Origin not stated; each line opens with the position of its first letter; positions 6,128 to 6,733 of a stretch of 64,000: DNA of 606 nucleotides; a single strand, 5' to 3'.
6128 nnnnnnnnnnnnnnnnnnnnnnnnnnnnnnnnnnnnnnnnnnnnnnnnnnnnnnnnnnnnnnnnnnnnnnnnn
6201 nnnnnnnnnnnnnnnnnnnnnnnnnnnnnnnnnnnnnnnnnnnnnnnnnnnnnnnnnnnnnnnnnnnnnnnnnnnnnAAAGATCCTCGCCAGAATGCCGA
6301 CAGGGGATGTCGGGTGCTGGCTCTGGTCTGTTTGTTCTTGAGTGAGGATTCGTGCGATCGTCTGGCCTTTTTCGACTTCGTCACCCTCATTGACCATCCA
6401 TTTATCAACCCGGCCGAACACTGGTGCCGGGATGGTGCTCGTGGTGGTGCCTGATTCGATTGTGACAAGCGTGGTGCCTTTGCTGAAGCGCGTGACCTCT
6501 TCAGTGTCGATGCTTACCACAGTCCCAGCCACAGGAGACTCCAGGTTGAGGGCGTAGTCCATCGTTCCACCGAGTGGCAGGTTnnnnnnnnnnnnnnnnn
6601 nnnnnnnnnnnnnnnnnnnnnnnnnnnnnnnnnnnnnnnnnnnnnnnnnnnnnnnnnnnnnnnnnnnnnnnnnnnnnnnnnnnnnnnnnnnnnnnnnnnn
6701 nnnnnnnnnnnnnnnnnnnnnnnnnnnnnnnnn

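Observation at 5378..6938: Na+-pump decarboxylase beta subunit carrying an internal lysine-less biotinyl-like domain, plus an unannotated 46-aa OadG-like gene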

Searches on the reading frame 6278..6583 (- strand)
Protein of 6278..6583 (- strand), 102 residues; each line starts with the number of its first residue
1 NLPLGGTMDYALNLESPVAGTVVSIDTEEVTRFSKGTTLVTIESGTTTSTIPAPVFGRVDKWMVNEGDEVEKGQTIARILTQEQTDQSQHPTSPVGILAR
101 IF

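Call 3: search_protein_families(library=pfam, proteins=[window:6296-6562:-], max_evalue=1)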
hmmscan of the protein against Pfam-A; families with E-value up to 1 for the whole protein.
seq(89 aa): 13 families
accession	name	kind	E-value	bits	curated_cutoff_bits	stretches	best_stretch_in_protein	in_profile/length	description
PF00364.28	Biotin_lipoyl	-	1.1e-08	35.2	22.1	2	27-72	28-73/73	Biotin-requiring enzyme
PF13533.13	Biotin_lipoyl_2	-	1.7e-07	31.4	29.8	1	43-72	2-31/32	Biotin-lipoyl like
PF13437.12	HlyD_3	-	2.3e-06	28.8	22.2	2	43-73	1-31/106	HlyD family secretion protein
PF16576.10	HlyD_D23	-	2.4e-06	27.4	30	2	41-75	19-54/214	Barrel-sandwich domain of CusB or HlyD membrane-fusion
PF01551.29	Peptidase_M23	-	1.4e-05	25.6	28.7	1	9-79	18-79/96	Peptidase family M23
PF13375.12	RnfC_N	-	3.1e-05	24.4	25.6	2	50-71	39-60/101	RnfC Barrel sandwich hybrid domain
PF09891.15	DUF2118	-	9.6e-05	22.8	20.5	1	28-75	68-113/149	Uncharacterized protein conserved in archaea (DUF2118)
PF01597.25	GCV_H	-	9.6e-05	22.7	22.2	1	12-53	30-72/122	Glycine cleavage H-protein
PF02749.22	QRPTase_N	-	0.0014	19.2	27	1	52-72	41-60/82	Quinolinate phosphoribosyl transferase, N-terminal domain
PF00358.26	PTS_EIIA_1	-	0.0043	17.2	27.2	1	8-88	41-119/127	phosphoenolpyruvate-dependent sugar phosphotransferase system, EIIA 1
PF05896.17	NQRA_N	-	0.014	16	25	1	37-70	24-57/94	NqrA N-terminal barrel-sandwich hybrid domain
PF07831.19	PYNP_C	-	0.025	14.6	27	1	57-80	38-61/75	Pyrimidine nucleoside phosphorylase C-terminal domain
PF01333.25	Apocytochr_F_C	-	0.027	15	30.4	1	8-70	6-61/118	Apocytochrome F, C-terminal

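Call 4: search_protein_families(library=ncbifam, proteins=[window:6296-6562:-], max_evalue=1)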
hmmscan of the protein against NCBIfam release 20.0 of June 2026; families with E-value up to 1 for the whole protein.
seq(89 aa): 35 families (the best 25 are shown)
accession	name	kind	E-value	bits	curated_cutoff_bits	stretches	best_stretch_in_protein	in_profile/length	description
TIGR01730.1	RND_mfp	subfamily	5.4e-08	32.2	94.9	2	41-76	26-61/322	efflux RND transporter periplasmic adaptor subunit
NF008814.0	PRK11854.1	equivalog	5.8e-08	31.6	722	2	31-79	239-287/637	pyruvate dehydrogenase complex dihydrolipoyllysine-residue acetyltransferase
NF006761.0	PRK09282.1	domain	7.8e-08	31.2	402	1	6-72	523-589/591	pyruvate carboxylase subunit B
NF011457.0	PRK14875.1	equivalog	2.4e-07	30.1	307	1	13-81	18-86/372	acetoin dehydrogenase dihydrolipoyllysine-residue acetyltransferase subunit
NF004309.0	PRK05704.1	equivalog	8.9e-07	28.6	449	1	8-82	12-86/408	2-oxoglutarate dehydrogenase complex dihydrolipoyllysine-residue succinyltransferase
TIGR02712.1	urea_carbox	equivalog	2.4e-06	25.5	1303.85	1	4-71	1132-1199/1201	urea carboxylase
TIGR01348.1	PDHac_trf_long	equivalog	6e-06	25.1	552.1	1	15-82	171-238/587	dihydrolipoyllysine-residue acetyltransferase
NF004173.0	PRK05641.1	equivalog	1e-05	26.2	199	1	9-69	89-149/153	putative acetyl-CoA carboxylase biotin carboxyl carrier protein subunit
NF009554.0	PRK12999.1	equivalog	1.9e-05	22.6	965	1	7-71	1080-1144/1147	pyruvate carboxylase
NF010643.0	PRK14040.1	subfamily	2.6e-05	22.9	892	1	6-70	528-592/595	oxaloacetate decarboxylase subunit alpha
NF005457.0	PRK07051.1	equivalog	2.9e-05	24.1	87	1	42-72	48-78/80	acetyl-CoA carboxylase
TIGR01108.1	oadA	equivalog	3.2e-05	22.6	756.5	1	6-68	519-581/582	sodium-extruding oxaloacetate decarboxylase subunit alpha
NF004547.1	PRK05889.1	equivalog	3.3e-05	24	75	1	11-72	9-70/71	biotin/lipoyl-binding carrier protein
TIGR03794.1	NHLM_micro_HlyD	equivalog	5.7e-05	22.2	156.2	1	33-82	52-99/421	NHLP bacteriocin system secretion protein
TIGR01235.1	pyruv_carbox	equivalog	0.00019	19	1114.45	1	6-70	1076-1140/1143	pyruvate carboxylase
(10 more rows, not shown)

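Call 6: search_solved_structures(query=window:6296-6562:-, max_evalue=1, show_alignments=3)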
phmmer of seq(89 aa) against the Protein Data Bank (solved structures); distinct sequences matched with E-value up to 1: 58.
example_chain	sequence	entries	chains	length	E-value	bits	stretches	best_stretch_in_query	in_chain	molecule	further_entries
7b9k_A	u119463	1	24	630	4.3e-09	39.8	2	28-70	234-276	Dihydrolipoyllysine-residue acetyltransferase component of pyruvate dehydrogenase complex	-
1o78_A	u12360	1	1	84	9.2e-08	35.6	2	41-72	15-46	BIOTIN CARBOXYL CARRIER PROTEIN OF METHYLMALONYL-COA CARBOXYL-TRANSFERASE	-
1dcz_A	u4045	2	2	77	9.3e-08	35.6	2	42-72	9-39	TRANSCARBOXYLASE 1.3S SUBUNIT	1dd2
9yx0_D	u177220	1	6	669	2.6e-06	31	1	6-80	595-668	biotin carboxylase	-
10bu_A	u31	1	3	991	4.4e-06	30.2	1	38-70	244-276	BAP inserted Hexon protein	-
8usb_c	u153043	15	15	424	6.4e-06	29.7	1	42-71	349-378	26S proteasome non-ATPase regulatory subunit 14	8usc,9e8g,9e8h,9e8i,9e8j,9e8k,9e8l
2l5t_A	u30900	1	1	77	2.4e-05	27.9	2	49-78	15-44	Lipoamide acyltransferase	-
2d5d_A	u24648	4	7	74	0.0018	21.9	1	8-70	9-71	methylmalonyl-CoA decarboxylase gamma chain | 149aa long hypothetical methylmalonyl-CoA decarboxylase gamma chain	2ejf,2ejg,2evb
5gu8_A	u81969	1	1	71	0.0022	21.7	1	8-70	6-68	149aa long hypothetical methylmalonyl-CoA decarboxylase gamma chain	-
2k7v_A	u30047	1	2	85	0.0027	21.4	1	26-70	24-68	Dihydrolipoyllysine-residue acetyltransferase component of pyruvate dehydrogenase complex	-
1qjo_A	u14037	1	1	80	0.003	21.2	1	27-69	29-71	DIHYDROLIPOAMIDE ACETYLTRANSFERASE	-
5gua_A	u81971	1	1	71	0.003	21.2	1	8-70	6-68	149aa long hypothetical methylmalonyl-CoA decarboxylase gamma chain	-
5ng5_E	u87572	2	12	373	0.003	21.2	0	41-78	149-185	Multidrug efflux pump subunit AcrA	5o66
9tg4_D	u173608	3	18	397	0.004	20.8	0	41-78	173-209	Multidrug efflux pump subunit AcrA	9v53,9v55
5gu9_A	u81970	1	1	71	0.0042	20.8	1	8-70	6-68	149aa long hypothetical methylmalonyl-CoA decarboxylase gamma chain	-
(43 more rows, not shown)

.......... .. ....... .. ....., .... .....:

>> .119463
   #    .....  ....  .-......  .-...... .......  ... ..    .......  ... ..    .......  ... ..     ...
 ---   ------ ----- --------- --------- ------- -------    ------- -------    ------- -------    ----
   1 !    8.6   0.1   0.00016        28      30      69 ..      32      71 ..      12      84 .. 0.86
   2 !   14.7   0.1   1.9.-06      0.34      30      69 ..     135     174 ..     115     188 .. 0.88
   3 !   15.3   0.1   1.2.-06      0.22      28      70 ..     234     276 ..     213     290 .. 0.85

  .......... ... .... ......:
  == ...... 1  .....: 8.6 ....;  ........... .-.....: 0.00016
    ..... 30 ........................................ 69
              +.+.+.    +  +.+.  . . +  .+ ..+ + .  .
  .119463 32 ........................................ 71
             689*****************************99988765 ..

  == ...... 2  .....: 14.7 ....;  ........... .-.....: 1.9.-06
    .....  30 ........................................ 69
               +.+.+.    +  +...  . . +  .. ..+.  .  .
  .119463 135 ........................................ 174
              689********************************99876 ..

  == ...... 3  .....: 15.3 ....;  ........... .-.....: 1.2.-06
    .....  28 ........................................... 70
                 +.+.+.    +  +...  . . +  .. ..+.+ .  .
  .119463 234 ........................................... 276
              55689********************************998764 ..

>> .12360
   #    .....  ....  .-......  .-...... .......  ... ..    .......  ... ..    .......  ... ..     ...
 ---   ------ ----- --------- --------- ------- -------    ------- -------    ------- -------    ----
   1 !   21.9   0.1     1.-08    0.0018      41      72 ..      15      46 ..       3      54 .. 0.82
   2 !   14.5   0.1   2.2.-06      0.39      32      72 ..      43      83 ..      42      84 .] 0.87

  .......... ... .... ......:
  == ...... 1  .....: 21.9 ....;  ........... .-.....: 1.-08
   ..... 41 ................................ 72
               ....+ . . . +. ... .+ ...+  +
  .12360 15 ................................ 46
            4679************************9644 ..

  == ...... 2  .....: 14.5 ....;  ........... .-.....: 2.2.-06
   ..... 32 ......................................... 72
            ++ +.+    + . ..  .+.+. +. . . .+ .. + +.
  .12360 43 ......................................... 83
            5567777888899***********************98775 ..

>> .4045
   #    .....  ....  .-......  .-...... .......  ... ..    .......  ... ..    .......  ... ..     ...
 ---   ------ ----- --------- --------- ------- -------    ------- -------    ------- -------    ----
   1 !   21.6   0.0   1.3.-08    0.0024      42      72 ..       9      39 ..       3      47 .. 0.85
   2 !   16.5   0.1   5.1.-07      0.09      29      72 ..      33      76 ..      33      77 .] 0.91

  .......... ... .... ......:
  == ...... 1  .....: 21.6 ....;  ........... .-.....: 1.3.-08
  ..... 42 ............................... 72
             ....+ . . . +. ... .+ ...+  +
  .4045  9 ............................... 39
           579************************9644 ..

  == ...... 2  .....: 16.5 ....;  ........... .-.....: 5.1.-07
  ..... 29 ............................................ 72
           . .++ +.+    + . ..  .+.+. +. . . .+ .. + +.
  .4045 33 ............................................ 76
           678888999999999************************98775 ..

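Call 21: find_homologous_proteins(query=window:6278-6583:-, max_evalue=0.001)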
Query seq(102 aa) (102 aa): 1 proteins with E <= 0.001 among 15 candidates.
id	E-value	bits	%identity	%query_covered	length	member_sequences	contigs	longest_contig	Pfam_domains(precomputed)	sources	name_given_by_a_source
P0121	1.5e-14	72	54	75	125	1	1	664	PF00364.29,PF03977.19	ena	-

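Call 37: search_solved_structures(query=A2, max_evalue=0.01, show_alignments=2)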
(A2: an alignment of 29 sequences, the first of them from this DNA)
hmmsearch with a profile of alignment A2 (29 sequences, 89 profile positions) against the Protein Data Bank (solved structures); distinct sequences matched with E-value up to 0.01: 46.
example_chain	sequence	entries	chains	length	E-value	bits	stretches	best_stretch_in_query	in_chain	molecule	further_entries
7b9k_A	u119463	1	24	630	6.6e-09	39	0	16-67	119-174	Dihydrolipoyllysine-residue acetyltransferase component of pyruvate dehydrogenase complex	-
8hz4_E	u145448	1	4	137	1.2e-07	35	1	41-70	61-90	Biotin carboxylase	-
1dcz_A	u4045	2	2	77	5e-07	33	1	39-71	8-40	TRANSCARBOXYLASE 1.3S SUBUNIT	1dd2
1o78_A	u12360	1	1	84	6.4e-07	32.7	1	39-71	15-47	BIOTIN CARBOXYL CARRIER PROTEIN OF METHYLMALONYL-COA CARBOXYL-TRANSFERASE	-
4dk0_A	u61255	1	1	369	3e-06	30.5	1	34-77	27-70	Putative MacA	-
4dk1_A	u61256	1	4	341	3.5e-06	30.3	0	34-70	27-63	Putative MacA, Multidrug resistance protein mexA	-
2ejm_A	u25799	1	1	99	1.1e-05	28.8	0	41-74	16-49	Methylcrotonoyl-CoA carboxylase subunit alpha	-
1z6h_A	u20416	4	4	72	3.8e-05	27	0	3-39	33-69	Biotin/Lipoyl Attachment Protein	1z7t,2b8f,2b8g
9yx0_D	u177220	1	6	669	4e-05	26.9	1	8-78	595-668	biotin carboxylase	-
8usb_c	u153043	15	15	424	4.1e-05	26.9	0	39-70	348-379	26S proteasome non-ATPase regulatory subunit 14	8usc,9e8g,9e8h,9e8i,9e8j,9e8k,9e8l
10bu_A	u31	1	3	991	4.2e-05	26.8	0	18-70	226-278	BAP inserted Hexon protein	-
30hu_A3a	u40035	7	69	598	4.6e-05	26.7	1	9-70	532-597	Biotin-dependent acyl-coenzyme A carboxylase alpha3 subunit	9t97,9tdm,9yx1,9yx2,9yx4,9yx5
9j3d_D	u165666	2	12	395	7e-05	26.1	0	34-66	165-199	RND efflux system, MexC-like protein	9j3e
5nen_A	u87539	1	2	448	0.00012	25.4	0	38-75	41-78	Lipase C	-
2d5d_A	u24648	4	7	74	0.00014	25.1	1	8-67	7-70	methylmalonyl-CoA decarboxylase gamma chain | 149aa long hypothetical methylmalonyl-CoA decarboxylase gamma chain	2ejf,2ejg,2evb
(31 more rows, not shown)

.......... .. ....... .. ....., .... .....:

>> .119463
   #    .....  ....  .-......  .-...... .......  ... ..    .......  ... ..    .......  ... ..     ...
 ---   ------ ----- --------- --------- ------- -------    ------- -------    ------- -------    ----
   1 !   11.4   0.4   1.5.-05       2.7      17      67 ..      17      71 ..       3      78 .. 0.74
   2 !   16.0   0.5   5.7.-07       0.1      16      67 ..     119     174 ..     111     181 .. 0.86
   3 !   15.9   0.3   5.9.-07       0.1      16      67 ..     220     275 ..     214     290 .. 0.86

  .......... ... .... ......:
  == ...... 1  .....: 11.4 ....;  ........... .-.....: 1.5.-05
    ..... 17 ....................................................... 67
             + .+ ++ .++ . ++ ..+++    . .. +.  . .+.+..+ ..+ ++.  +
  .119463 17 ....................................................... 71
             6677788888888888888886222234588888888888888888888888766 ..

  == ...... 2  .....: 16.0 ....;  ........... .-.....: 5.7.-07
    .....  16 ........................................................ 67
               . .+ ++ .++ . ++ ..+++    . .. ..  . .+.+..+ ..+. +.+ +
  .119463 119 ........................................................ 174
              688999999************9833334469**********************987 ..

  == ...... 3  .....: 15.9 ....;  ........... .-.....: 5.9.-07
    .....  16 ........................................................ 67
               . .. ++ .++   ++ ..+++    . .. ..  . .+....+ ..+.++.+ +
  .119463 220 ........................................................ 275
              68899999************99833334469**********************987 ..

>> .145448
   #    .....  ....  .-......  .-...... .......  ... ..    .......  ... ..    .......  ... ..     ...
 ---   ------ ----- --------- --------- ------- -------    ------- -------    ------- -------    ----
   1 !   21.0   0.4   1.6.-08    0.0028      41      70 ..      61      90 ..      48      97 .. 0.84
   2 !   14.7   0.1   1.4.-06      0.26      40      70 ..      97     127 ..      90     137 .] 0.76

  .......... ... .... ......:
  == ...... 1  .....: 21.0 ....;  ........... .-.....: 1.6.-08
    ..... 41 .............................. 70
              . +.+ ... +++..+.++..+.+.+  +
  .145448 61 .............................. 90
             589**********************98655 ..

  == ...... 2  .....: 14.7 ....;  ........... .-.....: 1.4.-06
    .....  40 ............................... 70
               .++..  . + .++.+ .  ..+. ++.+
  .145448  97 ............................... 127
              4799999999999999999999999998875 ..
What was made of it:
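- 6437..6448 (-): TTTS, a lineage-specific 4-residue re-expansion of the hairpin tip, which is otherwise shortened. The family profile shows a 4-residue deletion opposite the GDKA lipoyl-lysine turn of E. coli E2 (call 37).
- In most members the hairpin that would present biotin is deleted (call 37).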

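Call 41: predict_structure(alignment_id=A2)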
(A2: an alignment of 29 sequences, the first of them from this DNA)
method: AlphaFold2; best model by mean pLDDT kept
length: 93 residues; sequences in the alignment: 29
mean_pLDDT: 86.4   pTM: 0.72
mean pLDDT of the five models: 86.4, 86.3, 86.2, 83.6, 82.9
residues with pLDDT >= 90: 45; 70-90: 39; 50-70: 9; < 50: 0
segments of 3 or more residues with pLDDT < 50: none
pLDDT, mean of each block of 10 residues (from residue 1): 83 93 73 91 91 91 94 88 83 56
secondary structure, 60 per line:
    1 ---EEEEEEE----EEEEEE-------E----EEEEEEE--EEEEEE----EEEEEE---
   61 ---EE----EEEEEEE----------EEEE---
elements in order: E4-10 E15-20 E33-39 E42-47 E52-57 E70-76 E87-90

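Call 44: fold_search(model_id=the predicted structure, library=pdb)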
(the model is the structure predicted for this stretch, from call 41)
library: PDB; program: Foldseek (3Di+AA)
matches with E <= 10: 605; with E <= 0.001: 28
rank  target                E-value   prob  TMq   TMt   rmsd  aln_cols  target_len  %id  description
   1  9yx0_A                7.3e-05  1.00  0.67  0.11   1.9        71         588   35  Structure of the 3-methylcrotonyl-coenzyme A carboxylase from Mycobacterium smegmatis (released 2025-11-26)
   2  5gu8                  2.8e-04  1.00  0.66  0.85   1.6        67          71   27  Structure of biotin carboxyl carrier protein from pyrococcus horikoshi OT3 (delta N79) wild type (released 2017-08-30)
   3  7wtb_A                2.8e-04  1.00  0.67  0.06   1.7        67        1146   22  Cryo-EM structure of human pyruvate carboxylase with acetyl-CoA (released 2022-11-09)
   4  8j7o_A                3.0e-04  1.00  0.67  0.10   1.6        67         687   22  Human pyruvate carboxylase in BCCP-CTS state without BC (released 2024-05-08)
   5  3hb9_B                3.2e-04  1.00  0.66  0.06   1.7        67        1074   22  Crystal Structure of S. aureus Pyruvate Carboxylase A610T Mutant (released 2009-06-30)
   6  1dd2_MODEL_1_A        4.1e-04  1.00  0.66  0.79   1.6        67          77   34  BIOTIN CARBOXYL CARRIER DOMAIN OF TRANSCARBOXYLASE (TC 1.3S) (released 2000-03-24)
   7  5gua                  4.4e-04  1.00  0.69  0.89   1.6        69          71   26  Structure of biotin carboxyl carrier protein from pyrococcus horikoshi OT3 (delta N79) A138Y mutant (released 2017-08-30)
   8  7wta_A                4.4e-04  1.00  0.67  0.10   1.7        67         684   22  Cryo-EM structure of human pyruvate carboxylase in apo state (released 2022-11-09)
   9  4rcn_B                4.6e-04  1.00  0.71  0.07   8.1        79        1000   24  Structure and function of a single-chain, multi-domain long-chain acyl-coa carboxylase (released 2014-11-05)
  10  2d5d_A                4.9e-04  1.00  0.68  0.89   1.6        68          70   26  Structure of Biotin Carboxyl Carrier Protein (74Val start) from Pyrococcus horikoshi OT3 Ligand Free Form II (released 2006-05-01)
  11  2evb                  4.9e-04  1.00  0.67  0.83   1.6        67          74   27  Structure of Biotin Carboxyl Carrier Protein (74Val start) from Pyrococcus horikoshi OT3 Ligand Free Form I (released 2006-05-01)
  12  3bg5_B                4.9e-04  1.00  0.66  0.06   1.8        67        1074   22  Crystal Structure of Staphylococcus Aureus Pyruvate Carboxylase (released 2008-02-26)
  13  3hb9_A                5.1e-04  1.00  0.66  0.06   1.7        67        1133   22  Crystal Structure of S. aureus Pyruvate Carboxylase A610T Mutant (released 2009-06-30)
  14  5vz0_A                5.7e-04  1.00  0.65  0.06   1.8        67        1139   22  Crystal structure of Lactococcus lactis pyruvate carboxylase G746A mutant in complex with cyclic-di-AMP (released 2017-08-16)
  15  8hwl_A                6.4e-04  1.00  0.67  0.07   1.6        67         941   22  Human Pyruvate Carboxylase (released 2024-01-31)
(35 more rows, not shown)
